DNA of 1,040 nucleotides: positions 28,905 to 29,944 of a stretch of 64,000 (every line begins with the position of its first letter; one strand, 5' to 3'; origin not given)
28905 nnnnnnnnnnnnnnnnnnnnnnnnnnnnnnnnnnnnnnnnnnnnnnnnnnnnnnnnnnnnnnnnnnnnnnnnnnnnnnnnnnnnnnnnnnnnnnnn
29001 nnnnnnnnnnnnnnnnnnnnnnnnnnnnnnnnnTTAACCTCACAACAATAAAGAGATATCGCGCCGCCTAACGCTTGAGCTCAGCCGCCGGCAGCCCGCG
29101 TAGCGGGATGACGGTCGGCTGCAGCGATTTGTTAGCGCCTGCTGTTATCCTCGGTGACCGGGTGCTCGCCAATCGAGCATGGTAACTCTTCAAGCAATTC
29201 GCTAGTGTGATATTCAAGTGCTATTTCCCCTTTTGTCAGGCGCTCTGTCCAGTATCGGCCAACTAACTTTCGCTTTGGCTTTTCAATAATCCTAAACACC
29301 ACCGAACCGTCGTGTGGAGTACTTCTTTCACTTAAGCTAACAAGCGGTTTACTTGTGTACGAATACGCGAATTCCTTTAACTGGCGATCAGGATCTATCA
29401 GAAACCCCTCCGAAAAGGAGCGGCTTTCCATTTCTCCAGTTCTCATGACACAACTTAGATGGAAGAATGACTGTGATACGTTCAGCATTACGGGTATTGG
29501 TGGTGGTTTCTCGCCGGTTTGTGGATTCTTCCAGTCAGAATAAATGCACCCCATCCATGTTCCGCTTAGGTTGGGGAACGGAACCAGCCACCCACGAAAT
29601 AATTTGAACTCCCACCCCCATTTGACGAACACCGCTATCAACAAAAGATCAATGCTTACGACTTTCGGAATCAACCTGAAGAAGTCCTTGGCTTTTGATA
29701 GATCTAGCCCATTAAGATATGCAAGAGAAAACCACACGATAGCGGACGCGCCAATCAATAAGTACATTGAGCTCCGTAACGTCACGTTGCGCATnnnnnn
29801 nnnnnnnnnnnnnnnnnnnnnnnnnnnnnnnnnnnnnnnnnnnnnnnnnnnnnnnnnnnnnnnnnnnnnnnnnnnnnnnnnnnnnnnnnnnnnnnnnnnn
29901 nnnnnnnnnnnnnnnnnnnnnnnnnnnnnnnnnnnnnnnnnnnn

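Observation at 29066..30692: Complete type I CBASS (CD-NTase + 2TM-beta effector) packaged as a single integron gene cassette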

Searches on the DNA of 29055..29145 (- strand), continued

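Call 85: search_with_rna_model(model_id=R1, sources=[L098, L096, L094], filters=off, max_evalue=1)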
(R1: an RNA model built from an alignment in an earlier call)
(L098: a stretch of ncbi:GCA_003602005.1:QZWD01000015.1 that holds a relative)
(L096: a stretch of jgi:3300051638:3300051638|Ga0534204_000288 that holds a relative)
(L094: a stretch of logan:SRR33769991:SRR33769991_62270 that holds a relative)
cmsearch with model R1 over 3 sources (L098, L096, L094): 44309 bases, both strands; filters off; matches with E-value up to 1: 14.
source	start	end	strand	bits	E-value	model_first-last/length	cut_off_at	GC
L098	18825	18881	+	58.8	9.3e-11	1-72/72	no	0.6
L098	15133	15207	+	46.9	3.6e-08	1-72/72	no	0.6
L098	14599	14660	+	46.2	5e-08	1-72/72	no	0.58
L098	13985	14059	+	45.8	6.1e-08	1-72/72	no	0.63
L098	12813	12887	+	39.6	1.3e-06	1-72/72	no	0.64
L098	19450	19524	+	38.6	2.2e-06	1-72/72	no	0.64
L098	15807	15909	+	36.8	5.5e-06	1-72/72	no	0.65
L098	17206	17308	+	36.7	5.6e-06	1-72/72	no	0.59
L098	13131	13233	+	36.1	7.7e-06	1-72/72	no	0.66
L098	18279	18381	+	35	1.4e-05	1-72/72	no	0.65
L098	16735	16809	+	32.4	4.9e-05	1-72/72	no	0.61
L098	16361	16463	+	30.4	0.00013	1-72/72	no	0.64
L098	13483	13585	+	24.9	0.002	1-72/72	no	0.65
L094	2255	2294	-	13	0.79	17-56/72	no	0.62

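Call 98: search_with_rna_model(model_id=R1, source=L099, filters=off, max_evalue=1)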
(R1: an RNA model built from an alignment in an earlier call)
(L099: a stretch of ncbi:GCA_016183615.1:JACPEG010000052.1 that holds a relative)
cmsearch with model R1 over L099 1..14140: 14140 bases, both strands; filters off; matches with E-value up to 1: 2.
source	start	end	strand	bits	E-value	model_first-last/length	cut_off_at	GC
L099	10879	10944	+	38.7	6.8e-07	1-72/72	no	0.7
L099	12121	12190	+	30.9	3.3e-05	1-72/72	no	0.66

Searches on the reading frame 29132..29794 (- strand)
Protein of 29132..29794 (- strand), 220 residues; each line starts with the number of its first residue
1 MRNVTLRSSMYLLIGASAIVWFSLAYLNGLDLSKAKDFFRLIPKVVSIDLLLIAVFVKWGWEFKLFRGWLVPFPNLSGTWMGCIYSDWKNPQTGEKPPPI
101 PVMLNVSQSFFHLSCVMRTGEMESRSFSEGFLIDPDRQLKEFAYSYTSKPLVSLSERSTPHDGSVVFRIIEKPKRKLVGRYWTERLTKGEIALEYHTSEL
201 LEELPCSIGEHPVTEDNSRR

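Call 4: search_protein_families(library=pfam, proteins=[window:29132-29794:-], max_evalue=0.1)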
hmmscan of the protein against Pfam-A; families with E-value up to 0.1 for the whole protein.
window:29132-29794:- (220 aa): 1 family
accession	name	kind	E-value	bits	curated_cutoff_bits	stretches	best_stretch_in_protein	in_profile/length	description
PF18153.7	Cap15_CD_rec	-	6.4e-17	62.5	31.2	1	72-194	2-121/122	Cap15, cyclic dinucleotide receptor domain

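Call 5: search_protein_families(library=padloc, proteins=[window:29132-29794:-], max_evalue=0.1)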
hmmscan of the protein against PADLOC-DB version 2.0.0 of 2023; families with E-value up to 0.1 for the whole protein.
window:29132-29794:- (220 aa): 16 families
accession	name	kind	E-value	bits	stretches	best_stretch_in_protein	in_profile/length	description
PDLC00702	Effector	-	4.1e-86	285.6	1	1-211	1-211/211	2TM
PDLC00694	Effector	-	2.3e-45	152.6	1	10-201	7-195/208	2TM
PDLC00704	Effector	-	1.9e-37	126.8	1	9-199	10-204/207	2TM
PDLC00673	Effector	-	2.7e-27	93.5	1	16-195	14-191/214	2TM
PDLC00714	Effector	-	6e-21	72.9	1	18-194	16-191/200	2TM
PDLC00703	Effector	-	7.2e-20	69.5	1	13-200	17-200/204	2TM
PDLC00705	Effector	-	7.8e-19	66.4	1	31-194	39-198/203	2TM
PDLC00708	Effector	-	2.8e-18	64.1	1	36-194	44-190/191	2TM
PDLC00683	Effector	-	2e-17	61.5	1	19-196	17-180/185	2TM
PDLC00669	Effector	-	4.8e-12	43.9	1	18-198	19-200/206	2TM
PDLC00686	Effector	-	2.2e-11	41.7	1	30-194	39-205/209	2TM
PDLC00671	Effector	-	1.7e-08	32.5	1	29-185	32-205/223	2TM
PDLC00674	Effector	-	1.2e-07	29.4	1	100-185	124-211/246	2TM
PDLC00682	Effector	-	1.5e-07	29.3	1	45-185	53-200/218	2TM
PDLC00697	Effector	-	1.2e-05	22.9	1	7-86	11-84/207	2TM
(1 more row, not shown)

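Call 46: search_solved_structures(query=window:29132-29794:-, max_evalue=0.01, show_alignments=1)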
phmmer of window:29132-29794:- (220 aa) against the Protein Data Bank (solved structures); distinct sequences matched with E-value up to 0.01: 0.
